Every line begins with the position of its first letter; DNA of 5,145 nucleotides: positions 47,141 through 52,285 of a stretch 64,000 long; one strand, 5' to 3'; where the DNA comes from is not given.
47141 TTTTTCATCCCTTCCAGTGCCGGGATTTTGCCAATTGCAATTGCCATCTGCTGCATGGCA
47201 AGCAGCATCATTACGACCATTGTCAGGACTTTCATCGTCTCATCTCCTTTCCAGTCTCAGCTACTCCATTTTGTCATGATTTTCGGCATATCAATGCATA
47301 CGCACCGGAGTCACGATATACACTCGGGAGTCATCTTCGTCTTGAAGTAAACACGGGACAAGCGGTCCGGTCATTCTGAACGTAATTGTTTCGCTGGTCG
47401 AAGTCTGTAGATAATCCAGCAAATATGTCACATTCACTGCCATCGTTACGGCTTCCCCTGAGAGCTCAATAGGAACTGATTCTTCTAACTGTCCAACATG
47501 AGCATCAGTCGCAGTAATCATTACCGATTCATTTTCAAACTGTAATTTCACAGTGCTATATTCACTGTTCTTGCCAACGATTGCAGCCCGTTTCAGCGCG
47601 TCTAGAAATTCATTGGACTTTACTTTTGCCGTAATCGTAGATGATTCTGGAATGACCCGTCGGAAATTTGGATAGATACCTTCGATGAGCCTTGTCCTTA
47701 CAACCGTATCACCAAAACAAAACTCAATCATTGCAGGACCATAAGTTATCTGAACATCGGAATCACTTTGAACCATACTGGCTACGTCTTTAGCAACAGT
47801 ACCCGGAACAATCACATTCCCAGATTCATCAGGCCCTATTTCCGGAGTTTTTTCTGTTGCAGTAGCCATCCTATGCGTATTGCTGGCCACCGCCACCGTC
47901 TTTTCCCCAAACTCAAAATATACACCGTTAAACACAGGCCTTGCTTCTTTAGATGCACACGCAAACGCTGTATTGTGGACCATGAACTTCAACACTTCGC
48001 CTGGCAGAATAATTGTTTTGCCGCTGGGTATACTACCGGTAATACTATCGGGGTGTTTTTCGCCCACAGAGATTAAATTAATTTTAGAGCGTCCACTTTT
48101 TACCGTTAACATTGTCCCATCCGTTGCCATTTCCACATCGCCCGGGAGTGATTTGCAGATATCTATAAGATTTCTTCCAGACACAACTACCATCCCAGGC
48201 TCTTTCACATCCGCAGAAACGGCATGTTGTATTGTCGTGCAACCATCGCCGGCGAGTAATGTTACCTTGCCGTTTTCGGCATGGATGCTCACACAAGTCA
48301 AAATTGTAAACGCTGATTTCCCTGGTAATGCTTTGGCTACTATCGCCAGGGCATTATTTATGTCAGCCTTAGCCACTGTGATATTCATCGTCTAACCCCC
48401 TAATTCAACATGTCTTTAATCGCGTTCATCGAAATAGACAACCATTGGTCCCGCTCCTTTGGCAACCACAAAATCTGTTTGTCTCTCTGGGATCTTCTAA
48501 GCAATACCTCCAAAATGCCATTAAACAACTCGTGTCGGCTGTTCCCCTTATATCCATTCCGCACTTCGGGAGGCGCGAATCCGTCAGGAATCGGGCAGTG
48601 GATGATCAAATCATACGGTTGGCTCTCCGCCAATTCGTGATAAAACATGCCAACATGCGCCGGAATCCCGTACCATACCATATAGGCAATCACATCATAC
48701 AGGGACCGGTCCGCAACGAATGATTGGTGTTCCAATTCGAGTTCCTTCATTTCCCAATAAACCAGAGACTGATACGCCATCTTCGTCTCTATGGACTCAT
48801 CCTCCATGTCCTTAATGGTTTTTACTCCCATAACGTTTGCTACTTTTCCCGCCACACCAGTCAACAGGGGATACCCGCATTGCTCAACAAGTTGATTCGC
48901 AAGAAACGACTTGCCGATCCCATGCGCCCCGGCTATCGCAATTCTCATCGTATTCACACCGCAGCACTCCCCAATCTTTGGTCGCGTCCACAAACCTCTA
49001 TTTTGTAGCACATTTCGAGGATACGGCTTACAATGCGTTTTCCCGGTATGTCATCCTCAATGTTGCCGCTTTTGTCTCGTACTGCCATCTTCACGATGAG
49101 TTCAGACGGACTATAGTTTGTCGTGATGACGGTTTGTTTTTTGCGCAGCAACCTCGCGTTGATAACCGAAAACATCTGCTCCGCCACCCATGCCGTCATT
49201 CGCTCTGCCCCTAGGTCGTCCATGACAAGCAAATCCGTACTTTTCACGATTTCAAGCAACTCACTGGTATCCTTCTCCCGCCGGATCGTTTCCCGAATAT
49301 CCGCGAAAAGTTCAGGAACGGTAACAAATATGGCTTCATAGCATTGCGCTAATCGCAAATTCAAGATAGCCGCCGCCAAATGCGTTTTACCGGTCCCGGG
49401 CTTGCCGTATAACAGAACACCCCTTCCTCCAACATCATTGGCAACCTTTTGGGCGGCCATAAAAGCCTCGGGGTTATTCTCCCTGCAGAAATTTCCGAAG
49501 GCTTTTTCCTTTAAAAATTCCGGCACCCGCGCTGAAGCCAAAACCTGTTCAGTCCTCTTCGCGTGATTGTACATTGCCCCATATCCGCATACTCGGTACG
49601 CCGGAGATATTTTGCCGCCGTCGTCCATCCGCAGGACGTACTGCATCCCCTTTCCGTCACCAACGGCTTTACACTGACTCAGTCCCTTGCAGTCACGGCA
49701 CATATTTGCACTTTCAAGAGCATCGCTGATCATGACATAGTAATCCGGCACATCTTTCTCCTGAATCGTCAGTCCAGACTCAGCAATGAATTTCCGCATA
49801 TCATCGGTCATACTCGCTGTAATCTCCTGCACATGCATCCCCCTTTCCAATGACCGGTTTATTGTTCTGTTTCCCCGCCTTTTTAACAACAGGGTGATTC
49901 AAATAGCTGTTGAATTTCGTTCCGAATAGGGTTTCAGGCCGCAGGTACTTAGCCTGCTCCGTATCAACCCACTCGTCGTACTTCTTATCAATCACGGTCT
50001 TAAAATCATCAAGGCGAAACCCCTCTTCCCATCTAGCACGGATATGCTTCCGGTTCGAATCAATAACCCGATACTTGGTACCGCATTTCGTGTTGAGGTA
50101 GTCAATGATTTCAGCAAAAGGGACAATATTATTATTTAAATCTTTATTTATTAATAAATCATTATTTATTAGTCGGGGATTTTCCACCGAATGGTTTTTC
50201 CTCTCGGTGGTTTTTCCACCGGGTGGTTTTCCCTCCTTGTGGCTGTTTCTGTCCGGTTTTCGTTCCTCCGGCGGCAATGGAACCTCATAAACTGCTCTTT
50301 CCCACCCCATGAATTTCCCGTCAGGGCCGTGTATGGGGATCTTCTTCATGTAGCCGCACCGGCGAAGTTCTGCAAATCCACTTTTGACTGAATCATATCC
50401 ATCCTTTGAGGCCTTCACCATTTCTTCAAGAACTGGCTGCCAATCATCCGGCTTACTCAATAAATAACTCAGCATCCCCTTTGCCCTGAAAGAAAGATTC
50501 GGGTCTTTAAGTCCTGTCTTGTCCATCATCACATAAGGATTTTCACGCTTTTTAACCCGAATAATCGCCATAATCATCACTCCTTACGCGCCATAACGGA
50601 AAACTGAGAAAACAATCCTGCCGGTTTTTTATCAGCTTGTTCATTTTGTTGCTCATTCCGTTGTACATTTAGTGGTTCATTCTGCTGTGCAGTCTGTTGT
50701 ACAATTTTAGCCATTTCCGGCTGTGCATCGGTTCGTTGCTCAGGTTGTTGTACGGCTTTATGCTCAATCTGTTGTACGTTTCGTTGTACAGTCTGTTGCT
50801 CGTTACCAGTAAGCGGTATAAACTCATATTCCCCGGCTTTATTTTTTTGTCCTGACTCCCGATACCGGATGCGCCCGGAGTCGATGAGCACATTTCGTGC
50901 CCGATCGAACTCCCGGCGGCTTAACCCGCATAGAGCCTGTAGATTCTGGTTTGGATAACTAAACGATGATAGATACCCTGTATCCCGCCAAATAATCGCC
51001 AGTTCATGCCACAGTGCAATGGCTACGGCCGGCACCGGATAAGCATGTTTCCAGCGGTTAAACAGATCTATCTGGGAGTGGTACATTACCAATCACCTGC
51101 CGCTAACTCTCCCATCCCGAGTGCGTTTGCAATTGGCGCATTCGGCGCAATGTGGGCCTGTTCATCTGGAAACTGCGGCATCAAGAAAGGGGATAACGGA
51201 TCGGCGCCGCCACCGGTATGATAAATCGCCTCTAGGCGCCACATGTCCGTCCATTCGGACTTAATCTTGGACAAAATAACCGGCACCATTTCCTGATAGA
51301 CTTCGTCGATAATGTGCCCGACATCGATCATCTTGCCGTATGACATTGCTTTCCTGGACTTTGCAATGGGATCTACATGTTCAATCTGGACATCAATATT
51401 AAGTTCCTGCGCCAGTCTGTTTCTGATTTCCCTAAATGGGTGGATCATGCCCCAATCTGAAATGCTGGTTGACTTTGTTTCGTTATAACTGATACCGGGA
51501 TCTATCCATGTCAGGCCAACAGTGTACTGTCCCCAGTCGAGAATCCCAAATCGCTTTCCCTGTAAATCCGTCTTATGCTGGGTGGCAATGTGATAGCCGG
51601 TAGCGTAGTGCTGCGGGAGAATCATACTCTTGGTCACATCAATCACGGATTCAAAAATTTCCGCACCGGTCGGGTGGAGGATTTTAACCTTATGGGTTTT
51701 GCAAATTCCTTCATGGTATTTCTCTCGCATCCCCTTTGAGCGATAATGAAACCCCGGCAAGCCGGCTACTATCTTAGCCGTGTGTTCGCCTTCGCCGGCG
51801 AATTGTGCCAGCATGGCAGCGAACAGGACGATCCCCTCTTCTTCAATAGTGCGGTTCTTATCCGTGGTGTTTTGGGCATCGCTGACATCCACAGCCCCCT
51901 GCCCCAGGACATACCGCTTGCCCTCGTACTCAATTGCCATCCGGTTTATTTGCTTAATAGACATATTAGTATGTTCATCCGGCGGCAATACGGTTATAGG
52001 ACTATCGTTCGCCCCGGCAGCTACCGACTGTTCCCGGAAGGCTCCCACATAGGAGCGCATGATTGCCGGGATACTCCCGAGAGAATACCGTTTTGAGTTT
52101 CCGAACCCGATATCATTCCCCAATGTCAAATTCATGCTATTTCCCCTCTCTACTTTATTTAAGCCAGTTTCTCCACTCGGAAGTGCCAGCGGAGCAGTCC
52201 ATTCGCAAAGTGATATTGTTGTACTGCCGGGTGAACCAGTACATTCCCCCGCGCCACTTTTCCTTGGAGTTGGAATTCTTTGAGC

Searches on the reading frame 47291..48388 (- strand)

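Call 29: search_protein_families(library=pfam, proteins=[window:47291-48388:-], max_evalue=0.001)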
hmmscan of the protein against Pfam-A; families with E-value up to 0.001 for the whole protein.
window:47291-48388:- (365 aa): 3 families
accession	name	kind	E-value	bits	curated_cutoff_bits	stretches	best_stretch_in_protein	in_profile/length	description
PF00712.24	DNA_pol3_beta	-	1.1e-26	93.7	24.4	1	1-105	1-108/120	DNA polymerase III beta subunit, N-terminal domain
PF02768.20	DNA_pol3_beta_3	-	4.4e-24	85.1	27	1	243-359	1-116/121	DNA polymerase III beta subunit, C-terminal domain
PF02767.21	DNA_pol3_beta_2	-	4.6e-23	82.1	27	1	128-241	2-116/116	DNA polymerase III beta subunit, central domain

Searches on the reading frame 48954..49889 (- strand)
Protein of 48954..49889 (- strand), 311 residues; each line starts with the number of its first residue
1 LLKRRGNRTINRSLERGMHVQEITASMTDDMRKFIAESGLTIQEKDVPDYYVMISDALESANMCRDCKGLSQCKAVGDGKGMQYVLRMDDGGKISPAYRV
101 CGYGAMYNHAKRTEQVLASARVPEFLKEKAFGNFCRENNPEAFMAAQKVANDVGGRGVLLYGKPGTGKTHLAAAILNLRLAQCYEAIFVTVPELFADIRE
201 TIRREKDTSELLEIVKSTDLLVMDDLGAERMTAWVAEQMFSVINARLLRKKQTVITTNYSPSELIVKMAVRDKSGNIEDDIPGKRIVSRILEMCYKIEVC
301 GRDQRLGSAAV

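Call 81: search_protein_families(library=pfam, proteins=[window:48954-49889:-], max_evalue=0.001)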
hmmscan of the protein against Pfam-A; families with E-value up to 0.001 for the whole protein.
window:48954-49889:- (311 aa): 8 families
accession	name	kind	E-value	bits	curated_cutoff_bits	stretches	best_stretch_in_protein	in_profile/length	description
PF01695.23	IstB_IS21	-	2.4e-14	53.9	24.1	1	158-263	95-198/238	IstB-like ATP binding protein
PF00308.24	Bac_DnaA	-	6.9e-14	52.8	23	1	130-264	6-144/162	Bacterial DnaA ATPAse domain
PF13191.12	AAA_16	-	8.6e-07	30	32.6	1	134-186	3-63/167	AAA ATPase domain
PF00004.35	AAA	-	1.1e-06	29.5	21.2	1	158-265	1-115/131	ATPase family associated with various cellular activities (AAA)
PF13401.12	AAA_22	-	0.00014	22.6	27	1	158-206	8-58/130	AAA domain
PF06745.19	ATPase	-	0.00039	20.3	26.6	0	155-204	19-69/231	KaiC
PF20720.3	nSTAND3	-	0.00077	19.6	27.2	0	156-205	18-64/155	Novel STAND NTPase 3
PF05496.18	RuvB_N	-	0.00085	19.5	27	0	157-244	35-109/159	Holliday junction DNA helicase RuvB P-loop domain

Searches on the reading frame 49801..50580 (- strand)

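Call 81: search_protein_families(library=pfam, proteins=[window:49801-50580:-], max_evalue=0.001)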
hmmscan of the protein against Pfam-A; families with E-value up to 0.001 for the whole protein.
window:49801-50580:- (259 aa): 1 family
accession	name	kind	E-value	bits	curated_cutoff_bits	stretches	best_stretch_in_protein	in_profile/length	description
PF09524.15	Phg_2220_C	-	2.6e-28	98.3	27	1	158-228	1-73/73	Conserved phage C-terminus (Phg_2220_C)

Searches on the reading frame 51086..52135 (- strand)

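Call 29: search_protein_families(library=pfam, proteins=[window:51086-52135:-], max_evalue=0.001)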
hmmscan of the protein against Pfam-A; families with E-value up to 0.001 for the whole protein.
window:51086-52135:- (349 aa): 2 families
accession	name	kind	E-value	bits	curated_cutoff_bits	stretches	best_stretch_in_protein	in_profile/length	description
PF17989.7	ALP_N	-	2.4e-13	50.9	26.3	1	6-175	1-145/148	Actin like proteins N terminal domain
PF21522.3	MreB-like_C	-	2e-11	45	27.8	1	198-318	1-121/123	Archaeal actin homologue MreB-like, C-terminal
